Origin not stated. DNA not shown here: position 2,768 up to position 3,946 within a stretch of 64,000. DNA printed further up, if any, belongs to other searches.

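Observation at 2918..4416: Divergent pair: zinc-ribbon coiled-coil protein fused to an EIIA-Ntr domain, opposite a canonical PtsN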

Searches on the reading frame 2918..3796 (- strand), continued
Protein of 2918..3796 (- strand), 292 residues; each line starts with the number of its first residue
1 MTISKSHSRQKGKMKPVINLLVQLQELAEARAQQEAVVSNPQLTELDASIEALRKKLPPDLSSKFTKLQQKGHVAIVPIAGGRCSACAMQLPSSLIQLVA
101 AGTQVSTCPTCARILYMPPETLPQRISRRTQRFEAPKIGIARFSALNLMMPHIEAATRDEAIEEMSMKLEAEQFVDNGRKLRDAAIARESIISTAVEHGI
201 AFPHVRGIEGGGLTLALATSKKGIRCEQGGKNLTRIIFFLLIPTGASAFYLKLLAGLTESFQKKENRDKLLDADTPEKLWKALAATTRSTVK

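Call 62: search_protein_families(library=ncbifam, proteins=[L085:3967-4695:+, L079:7830-8519:-, L078:7627-8442:+, L043:9081-9875:+, L054:1737-2420:-, L070:3895-5271:-], max_evalue=0.001)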
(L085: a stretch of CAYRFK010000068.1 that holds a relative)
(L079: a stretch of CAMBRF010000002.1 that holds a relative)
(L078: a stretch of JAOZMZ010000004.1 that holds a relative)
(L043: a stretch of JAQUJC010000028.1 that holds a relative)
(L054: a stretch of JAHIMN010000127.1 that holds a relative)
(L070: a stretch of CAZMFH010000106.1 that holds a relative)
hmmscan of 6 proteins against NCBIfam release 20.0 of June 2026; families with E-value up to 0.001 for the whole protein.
L085:3967-4695:+ (242 aa): 2 families
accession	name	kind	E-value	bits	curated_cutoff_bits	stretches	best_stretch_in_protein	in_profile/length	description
NF047363.1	Zn_ribbon_CdsZ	equivalog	4.9e-26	91.7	275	1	11-242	3-234/251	zinc ribbon domain regulatory protein CdsZ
TIGR02168.1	SMC_prok_B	equivalog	0.00075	17.3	567.35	1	19-188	786-956/1181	chromosome segregation protein SMC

L079:7830-8519:- (229 aa): 10 families
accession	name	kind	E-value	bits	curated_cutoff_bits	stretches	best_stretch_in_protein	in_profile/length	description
TIGR01003.1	PTS_HPr_family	subfamily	4.6e-16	58.5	47.9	1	9-84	4-79/82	HPr family phosphocarrier protein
NF010354.0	PRK13782.1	equivalog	1.6e-14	53.7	123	1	16-84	11-79/85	HPr family phosphocarrier protein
NF041319.1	PTS-HPr_Halo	equivalog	3e-14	53.3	140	1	10-84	4-81/87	phosphocarrier protein HPr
NF010352.0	PRK13780.1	equivalog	4.8e-14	52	110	1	11-84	6-79/88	phosphocarrier protein HPr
NF010351.0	PRK13779.1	equivalog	5e-14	52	766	1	9-120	293-403/503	bifunctional PTS system fructose-specific transporter subunit IIA/HPr protein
NF008319.0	PRK11109.1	equivalog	1.2e-13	51.1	302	1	4-84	283-366/376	fused PTS fructose transporter subunit IIA/HPr protein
NF008104.0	PRK10850.1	equivalog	1.3e-10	41.2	153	1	7-80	2-75/85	phosphocarrier protein Hpr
NF008478.1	PRK11377.1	equivalog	5e-09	35.7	520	1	10-84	159-233/473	dihydroxyacetone kinase phosphoryl donor subunit DhaM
NF008146.0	PRK10897.1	equivalog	1.2e-06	28.7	119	1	10-86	6-83/90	PTS phosphocarrier protein NPr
NF008967.0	PRK12313.1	equivalog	0.00012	20.6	577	1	123-200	18-96/633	1,4-alpha-glucan branching protein GlgB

L078:7627-8442:+ (271 aa): 9 families
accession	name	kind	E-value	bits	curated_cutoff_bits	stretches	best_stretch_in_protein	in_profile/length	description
TIGR01419.1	nitro_reg_IIA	equivalog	5.1e-27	94.5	138.7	1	3-146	2-141/145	PTS IIA-like nitrogen regulatory protein PtsN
TIGR00848.1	fruA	subfamily_domain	2.7e-26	92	103.5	1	7-135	2-129/129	fructose PTS transporter subunit IIA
NF008145.0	PRK10896.1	equivalog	6.6e-21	74.7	221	1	1-146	8-151/161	PTS IIA-like nitrogen regulatory protein PtsN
NF007293.0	PRK09765.1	equivalog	2.5e-17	62.7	763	1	1-147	2-148/639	PTS 2-O-a-mannosyl-D-glycerate transporter subunit IIABC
NF007389.0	PRK09913.1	equivalog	1.4e-15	57.6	151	1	6-139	3-134/148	PTS fructose transporter subunit IIA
NF011663.0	PRK15083.1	subfamily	7.1e-08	30.9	589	1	26-142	512-628/639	PTS mannitol transporter subunit IICBA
NF008319.0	PRK11109.1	equivalog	8.2e-08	31.9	302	1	9-145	6-136/376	fused PTS fructose transporter subunit IIA/HPr protein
NF010351.0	PRK13779.1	equivalog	7.3e-06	25.1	766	1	26-139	19-129/503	bifunctional PTS system fructose-specific transporter subunit IIA/HPr protein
NF007358.0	PRK09854.1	equivalog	0.00092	19.3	192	0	63-142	61-138/147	PTS mannitol transporter subunit IIA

L043:9081-9875:+ (264 aa): 0 families

L054:1737-2420:- (227 aa): 37 families (the best 25 are shown)
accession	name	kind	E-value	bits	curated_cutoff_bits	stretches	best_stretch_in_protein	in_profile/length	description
NF007039.0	PRK09496.3-2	equivalog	2.3e-22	79.4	293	1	3-222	2-220/446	Trk system potassium transporter TrkA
NF007041.0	PRK09496.3-4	equivalog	4.8e-17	61.8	386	1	2-222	228-443/450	Trk system potassium transporter TrkA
NF007043.0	PRK09496.3-6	equivalog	1e-14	54.2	384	1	2-209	232-431/445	Trk system potassium transporter TrkA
NF007036.0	PRK09496.2-3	subfamily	6.6e-13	48.2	407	2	109-223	116-224/448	Trk system potassium transporter TrkA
NF007032.0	PRK09496.1-4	equivalog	1.8e-12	47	309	1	3-223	2-225/457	Trk system potassium transporter TrkA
NF007031.0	PRK09496.1-2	equivalog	2e-12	46.9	289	1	2-220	234-449/458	Trk system potassium transporter TrkA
NF007034.0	PRK09496.2-1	subfamily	2.9e-12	46.2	344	1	3-223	2-219/445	Trk system potassium transporter TrkA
NF007033.0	PRK09496.1-5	equivalog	7.2e-12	45.1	338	1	3-222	2-220/449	Trk system potassium transporter TrkA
NF007038.0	PRK09496.2-6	equivalog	1.8e-11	43.5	374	1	4-218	3-217/445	Trk system potassium transporter TrkA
NF007040.0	PRK09496.3-3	equivalog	9.5e-11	40.9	455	1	2-220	4-224/462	Trk system potassium transporter TrkA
NF002924.0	PRK03562.1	equivalog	1.2e-09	37.2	752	1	3-116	404-517/623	glutathione-regulated potassium-efflux system protein KefC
NF007030.0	PRK09496.1-1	equivalog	4.3e-09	35.5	371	1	3-221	2-224/458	Trk system potassium transporter TrkA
NF007037.0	PRK09496.2-4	equivalog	3.2e-07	29.5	445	1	2-220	238-451/454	Trk system potassium transporter TrkA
NF007950.1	PRK10669.1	equivalog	4.4e-07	29.1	700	1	6-130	422-546/547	YbaL family putative K(+) efflux transporter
NF007035.0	PRK09496.2-2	equivalog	6.3e-07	28.5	521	1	6-213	232-440/455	Trk system potassium transporter TrkA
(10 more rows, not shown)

L070:3895-5271:- (458 aa): 2 families
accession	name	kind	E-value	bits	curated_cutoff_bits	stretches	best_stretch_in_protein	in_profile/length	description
TIGR00933.1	2a38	subfamily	5.7e-89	298.9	331.15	1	30-429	1-391/391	TrkH family potassium uptake protein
TIGR00934.2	2a38euk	subfamily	8.7e-20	70.7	441.9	2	244-436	626-826/834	TRK family potassium/sodium uptake transporter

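Call 69: find_homologous_proteins(query=L085:3967-4695:+, max_evalue=0.00001)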
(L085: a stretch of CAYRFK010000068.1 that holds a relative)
Query L085:3967-4695:+ (242 aa): 100 proteins with E <= 0.00001 among 836 candidates.
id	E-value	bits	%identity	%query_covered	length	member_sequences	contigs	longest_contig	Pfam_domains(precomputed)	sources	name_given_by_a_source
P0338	1.9e-147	507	100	97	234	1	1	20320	PF24481.3,PF02591.21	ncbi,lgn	-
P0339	2.5e-124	432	81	100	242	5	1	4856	PF24481.3,PF02591.21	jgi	jgi:hypothetical protein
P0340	5.0e-121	421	81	97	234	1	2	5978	PF24481.3,PF02591.21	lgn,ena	-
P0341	1.0e-120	420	80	97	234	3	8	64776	PF24481.3,PF02591.21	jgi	-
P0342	1.7e-119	416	81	97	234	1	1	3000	PF24481.3,PF02591.21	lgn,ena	-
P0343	5.6e-112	391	75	97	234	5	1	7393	PF24481.3,PF02591.21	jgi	jgi:predicted nucleic acid-binding Zn-ribbon protein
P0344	8.8e-112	390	75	97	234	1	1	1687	PF24481.3,PF02591.21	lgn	-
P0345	1.7e-109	383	74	97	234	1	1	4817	PF24481.3,PF02591.21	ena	-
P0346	6.6e-93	329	65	97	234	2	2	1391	PF24481.3,PF02591.21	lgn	-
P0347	3.5e-86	307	62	97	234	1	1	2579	PF24481.3,PF02591.21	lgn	-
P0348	3.8e-84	300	61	97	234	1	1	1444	PF24481.3,PF02591.21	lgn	-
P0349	1.2e-82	295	58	97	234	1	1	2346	PF24481.3,PF02591.21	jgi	-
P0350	4.2e-79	284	54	97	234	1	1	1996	PF24481.3,PF02591.21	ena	-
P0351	1.5e-77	279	56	94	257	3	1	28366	PF24481.3,PF02591.21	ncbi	-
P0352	4.3e-77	277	54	96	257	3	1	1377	PF24481.3,PF02591.21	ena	-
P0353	1.3e-76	275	53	97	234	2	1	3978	PF24481.3,PF02591.21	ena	-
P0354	5.0e-76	274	55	94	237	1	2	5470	PF24481.3,PF02591.21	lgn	-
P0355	2.2e-75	271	55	96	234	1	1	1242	PF24481.3,PF02591.21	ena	-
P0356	2.5e-71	258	53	96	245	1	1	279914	PF24481.3,PF02591.21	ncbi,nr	ncbi:MAG: C4-type zinc ribbon domain-containing protein [Kiritimatiellae bacterium]|nr:C4-type zinc 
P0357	2.8e-69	251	54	93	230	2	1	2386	PF24481.3,PF02591.21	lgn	-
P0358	3.8e-65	238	50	97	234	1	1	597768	PF24481.3,PF02591.21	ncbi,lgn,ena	-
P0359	7.1e-65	237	49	97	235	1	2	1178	PF24481.3,PF02591.21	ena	-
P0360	2.5e-63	232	48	96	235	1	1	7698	PF24481.3,PF02591.21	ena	-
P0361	2.9e-62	228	47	97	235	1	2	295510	PF24481.3,PF02591.21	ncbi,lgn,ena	-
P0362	1.5e-60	223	46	95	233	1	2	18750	PF24481.3,PF02591.21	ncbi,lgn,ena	-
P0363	9.3e-60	220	47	98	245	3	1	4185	PF24481.3,PF02591.21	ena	-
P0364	7.5e-53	198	41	97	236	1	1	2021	PF24481.3,PF02591.21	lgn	-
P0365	2.9e-52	196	43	96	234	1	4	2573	PF24481.3,PF02591.21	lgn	-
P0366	4.3e-52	195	43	95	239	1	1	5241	PF24481.3,PF02591.21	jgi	jgi:predicted nucleic acid-binding Zn-ribbon protein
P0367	6.7e-52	195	39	96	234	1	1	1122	PF24481.3,PF02591.21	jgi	jgi:predicted nucleic acid-binding Zn-ribbon protein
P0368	1.2e-51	194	44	96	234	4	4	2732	PF24481.3,PF02591.21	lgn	-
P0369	1.4e-51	194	41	95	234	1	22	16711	PF24481.3,PF02591.21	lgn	-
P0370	1.1e-50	191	40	94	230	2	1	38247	PF24481.3,PF13863.12,PF02591.21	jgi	-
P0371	3.3e-49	186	40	96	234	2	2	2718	PF24481.3,PF02591.21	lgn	-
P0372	3.4e-49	186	41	96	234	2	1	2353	PF24481.3,PF02591.21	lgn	-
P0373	5.0e-49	185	36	95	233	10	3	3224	PF24481.3,PF02591.21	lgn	-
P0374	6.3e-49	185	42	96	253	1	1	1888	PF24481.3,PF02591.21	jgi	jgi:uncharacterized protein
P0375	2.7e-48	183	42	95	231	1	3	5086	PF24481.3,PF02591.21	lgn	-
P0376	3.4e-48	183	38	95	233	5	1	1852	PF24481.3,PF02591.21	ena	-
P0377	3.8e-48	182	40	96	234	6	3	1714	PF24481.3,PF02591.21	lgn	-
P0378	1.5e-47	180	39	95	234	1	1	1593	PF24481.3,PF02591.21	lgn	-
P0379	2.3e-46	177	40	97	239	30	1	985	PF24481.3,PF02591.21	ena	-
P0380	2.4e-46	176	36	93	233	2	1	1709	PF24481.3,PF02591.21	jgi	-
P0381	6.1e-46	175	40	95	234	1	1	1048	PF24481.3,PF02591.21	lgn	-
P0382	9.4e-46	175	40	97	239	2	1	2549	PF24481.3,PF02591.21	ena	-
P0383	1.4e-45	174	40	97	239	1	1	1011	PF24481.3,PF02591.21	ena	-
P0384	1.4e-45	174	40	97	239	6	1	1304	PF24481.3,PF02591.21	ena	-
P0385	6.8e-43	165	38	94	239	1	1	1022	PF27335.1,PF24481.3,PF02591.21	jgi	-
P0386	1.3e-41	161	36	95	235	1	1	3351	PF24481.3,PF02591.21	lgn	-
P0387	1.4e-41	161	39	94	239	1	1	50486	PF24481.3,PF02591.21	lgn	-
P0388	1.8e-40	157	38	95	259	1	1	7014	PF24481.3,PF02591.21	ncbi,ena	-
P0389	3.1e-40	156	39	94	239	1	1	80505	PF24481.3,PF02591.21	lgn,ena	-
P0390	6.8e-40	155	37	94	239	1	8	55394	PF24481.3,PF02591.21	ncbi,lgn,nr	ncbi:MAG: hypothetical protein JJU29_06125 [Verrucomicrobia bacterium]|nr:hypothetical protein [Verr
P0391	7.6e-40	155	38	88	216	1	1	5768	PF24481.3,PF02591.21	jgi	jgi:uncharacterized protein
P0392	1.3e-39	154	38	93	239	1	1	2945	PF24481.3,PF02591.21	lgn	-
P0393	8.1e-39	152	38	94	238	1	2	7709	PF24481.3,PF02591.21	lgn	-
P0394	8.5e-39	152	36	93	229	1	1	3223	PF24481.3,PF02591.21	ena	-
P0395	1.0e-38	151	37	94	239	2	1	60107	PF24481.3,PF02591.21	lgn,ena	-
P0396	1.1e-38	151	37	94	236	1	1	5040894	PF24481.3,PF02591.21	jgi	jgi:predicted nucleic acid-binding Zn-ribbon protein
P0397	1.4e-38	151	38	94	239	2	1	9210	PF24481.3,PF02591.21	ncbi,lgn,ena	-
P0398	2.1e-38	150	38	95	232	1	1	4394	PF24481.3,PF02591.21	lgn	-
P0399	4.3e-38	149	37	93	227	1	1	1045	PF24481.3,PF02591.21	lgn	-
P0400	4.7e-38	149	37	95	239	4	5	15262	PF24481.3,PF02591.21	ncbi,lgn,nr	ncbi:MAG: hypothetical protein JJU05_18575 [Verrucomicrobia bacterium]|nr:hypothetical protein [Verr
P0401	4.7e-38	149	38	96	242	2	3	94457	PF24481.3,PF02591.21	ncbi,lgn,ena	-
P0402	2.7e-37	147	37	95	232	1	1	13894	PF24481.3,PF02591.21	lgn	-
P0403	3.2e-37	147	36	95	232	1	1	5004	PF24481.3,PF02591.21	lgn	-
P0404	6.6e-37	146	36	94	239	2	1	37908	PF24481.3,PF02591.21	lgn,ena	-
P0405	1.9e-36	144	38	96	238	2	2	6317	PF24481.3,PF02591.21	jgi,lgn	jgi:uncharacterized protein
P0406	2.3e-36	144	37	93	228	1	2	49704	PF24481.3,PF02591.21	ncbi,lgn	-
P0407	2.8e-36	144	36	95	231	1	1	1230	PF24481.3,PF02591.21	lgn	-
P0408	8.0e-36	142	35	96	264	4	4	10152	PF24481.3,PF02591.21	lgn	-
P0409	1.0e-35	142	37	94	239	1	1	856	PF24481.3,PF02591.21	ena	-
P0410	1.3e-35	141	36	95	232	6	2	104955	PF24481.3,PF02591.21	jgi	jgi:predicted nucleic acid-binding Zn-ribbon protein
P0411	3.7e-35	140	35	95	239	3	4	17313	PF24481.3,PF02591.21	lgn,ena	-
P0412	1.2e-32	132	33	94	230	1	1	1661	PF24481.3,PF02591.21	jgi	jgi:predicted nucleic acid-binding Zn-ribbon protein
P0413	1.5e-32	131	34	96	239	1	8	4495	PF24481.3,PF02591.21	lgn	-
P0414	4.1e-32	130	34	96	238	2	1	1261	PF02591.21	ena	-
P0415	1.2e-30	125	33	95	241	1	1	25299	PF24481.3,PF02591.21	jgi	jgi:predicted nucleic acid-binding Zn-ribbon protein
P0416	5.9e-30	123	31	97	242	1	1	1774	PF24481.3,PF02591.21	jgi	jgi:uncharacterized protein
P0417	1.7e-28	118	33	94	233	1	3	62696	PF24481.3,PF02591.21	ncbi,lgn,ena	-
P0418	1.6e-27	115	31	93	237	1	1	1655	PF24481.3,PF02591.21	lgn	-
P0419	1.5e-26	112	34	94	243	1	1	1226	PF24481.3,PF02591.21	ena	-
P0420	8.0e-24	103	31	96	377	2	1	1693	PF24481.3,PF02591.21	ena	-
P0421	1.0e-23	102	32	95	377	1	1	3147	PF24481.3,PF02591.21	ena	-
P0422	6.7e-22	96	30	95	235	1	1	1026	PF24481.3,PF02591.21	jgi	-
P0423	7.9e-22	96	30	95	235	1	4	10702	PF24481.3,PF02591.21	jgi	jgi:predicted nucleic acid-binding Zn-ribbon protein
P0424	8.2e-22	96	30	95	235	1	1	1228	PF24481.3,PF02591.21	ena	-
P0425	9.1e-22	96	30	95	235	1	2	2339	PF24481.3,PF02591.21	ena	-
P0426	1.2e-19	89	28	95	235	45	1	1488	PF24481.3,PF02591.21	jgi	jgi:predicted nucleic acid-binding Zn-ribbon protein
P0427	1.5e-19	89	29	95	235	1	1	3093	PF24481.3,PF02591.21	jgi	jgi:hypothetical protein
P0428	3.9e-19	87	28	95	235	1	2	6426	PF24481.3,PF02591.21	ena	-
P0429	7.9e-19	86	28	95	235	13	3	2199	PF24481.3,PF02591.21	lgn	-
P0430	7.0e-15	74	30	95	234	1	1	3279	PF02591.21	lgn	-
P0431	2.2e-13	69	30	68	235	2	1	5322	PF24481.3,PF02591.21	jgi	-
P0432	1.5e-12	66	30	95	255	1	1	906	PF24481.3,PF02591.21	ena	-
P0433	1.0e-8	53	29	95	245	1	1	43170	PF24481.3,PF02591.21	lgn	-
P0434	2.4e-8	52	32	67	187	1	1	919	PF24481.3,PF02591.21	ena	-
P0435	2.2e-7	49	25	90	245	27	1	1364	PF24481.3,PF02591.21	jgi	jgi:predicted nucleic acid-binding Zn-ribbon protein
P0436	2.4e-6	46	27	93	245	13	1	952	PF24481.3,PF02591.21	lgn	-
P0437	2.9e-6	45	28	93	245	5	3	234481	PF24481.3,PF02591.21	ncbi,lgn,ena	-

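Call 70: find_encoding_contigs(protein=P0358, flank=6000, max_places=2)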
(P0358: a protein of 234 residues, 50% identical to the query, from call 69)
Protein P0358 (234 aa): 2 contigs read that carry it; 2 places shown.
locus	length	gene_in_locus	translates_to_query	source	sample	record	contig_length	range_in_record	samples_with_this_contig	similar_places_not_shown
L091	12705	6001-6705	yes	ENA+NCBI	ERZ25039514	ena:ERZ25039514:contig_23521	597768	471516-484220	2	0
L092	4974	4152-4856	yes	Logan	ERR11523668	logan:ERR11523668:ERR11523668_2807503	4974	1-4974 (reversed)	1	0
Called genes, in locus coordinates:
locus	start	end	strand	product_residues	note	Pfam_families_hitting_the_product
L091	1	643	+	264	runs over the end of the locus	PF25084:LbH_EIF2B (faint), PF14602:Hexapep_2 (faint), PF00132:Hexapep, PF25087:GMPPB_C (weak), PF00132:Hexapep, PF13720:Acetyltransf_11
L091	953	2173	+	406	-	PF00926:DHBP_synthase, PF00925:GTP_cyclohydro2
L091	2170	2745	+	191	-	PF00885:DMRL_synthase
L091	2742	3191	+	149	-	PF01029:NusB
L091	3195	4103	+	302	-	PF00448:SRP54, PF13604:AAA_30 (weak)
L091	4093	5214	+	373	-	PF00383:dCMP_cyt_deam_1, PF14437:MafB19-deam (weak), PF01872:RibD_C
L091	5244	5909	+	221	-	PF00677:Lum_binding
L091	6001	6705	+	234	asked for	PF24481:CT398_CC, PF02591:Zn_ribbon_9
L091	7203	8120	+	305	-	-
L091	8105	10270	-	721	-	PF08206:OB_RNB, PF17876:CSD2, PF00773:RNB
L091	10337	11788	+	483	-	PF08323:Glyco_transf_5, PF00534:Glycos_transf_1, PF13692:Glyco_trans_1_4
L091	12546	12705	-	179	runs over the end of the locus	PF00857:Isochorismatase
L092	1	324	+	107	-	?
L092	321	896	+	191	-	PF00885:DMRL_synthase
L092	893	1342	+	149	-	PF01029:NusB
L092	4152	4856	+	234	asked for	PF24481:CT398_CC, PF02591:Zn_ribbon_9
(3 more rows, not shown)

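Call 75: predict_structure(alignment_id=A4)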
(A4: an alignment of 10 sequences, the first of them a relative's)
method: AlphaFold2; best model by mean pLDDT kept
length: 280 residues; sequences in the alignment: 10
mean_pLDDT: 85.1   pTM: 0.58
mean pLDDT of the five models: 85.1, 83.3, 83.1, 82.7, 81.0
residues with pLDDT >= 90: 135; 70-90: 121; 50-70: 12; < 50: 12
segments of 3 or more residues with pLDDT < 50: 166-177
pLDDT, mean of each block of 10 residues (from residue 1): 87 95 97 95 94 77 91 93 92 85 90 84 79 94 92 77 49 48 87 83 78 88 93 88 88 89 84 88
secondary structure, 60 per line:
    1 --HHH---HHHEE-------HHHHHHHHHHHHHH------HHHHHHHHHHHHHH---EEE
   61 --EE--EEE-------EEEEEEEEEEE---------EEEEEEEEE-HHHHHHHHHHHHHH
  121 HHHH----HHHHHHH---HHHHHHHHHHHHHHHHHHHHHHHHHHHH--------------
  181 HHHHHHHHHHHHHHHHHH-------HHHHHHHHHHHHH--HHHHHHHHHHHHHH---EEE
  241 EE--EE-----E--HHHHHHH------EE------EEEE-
elements in order: H21-34 H41-54 E58-60 E67-69 E77-87 E97-105 H107-124 H129-135 H139-166 H181-198 H206-218 H221-234 E238-242 H255-261 E276-279
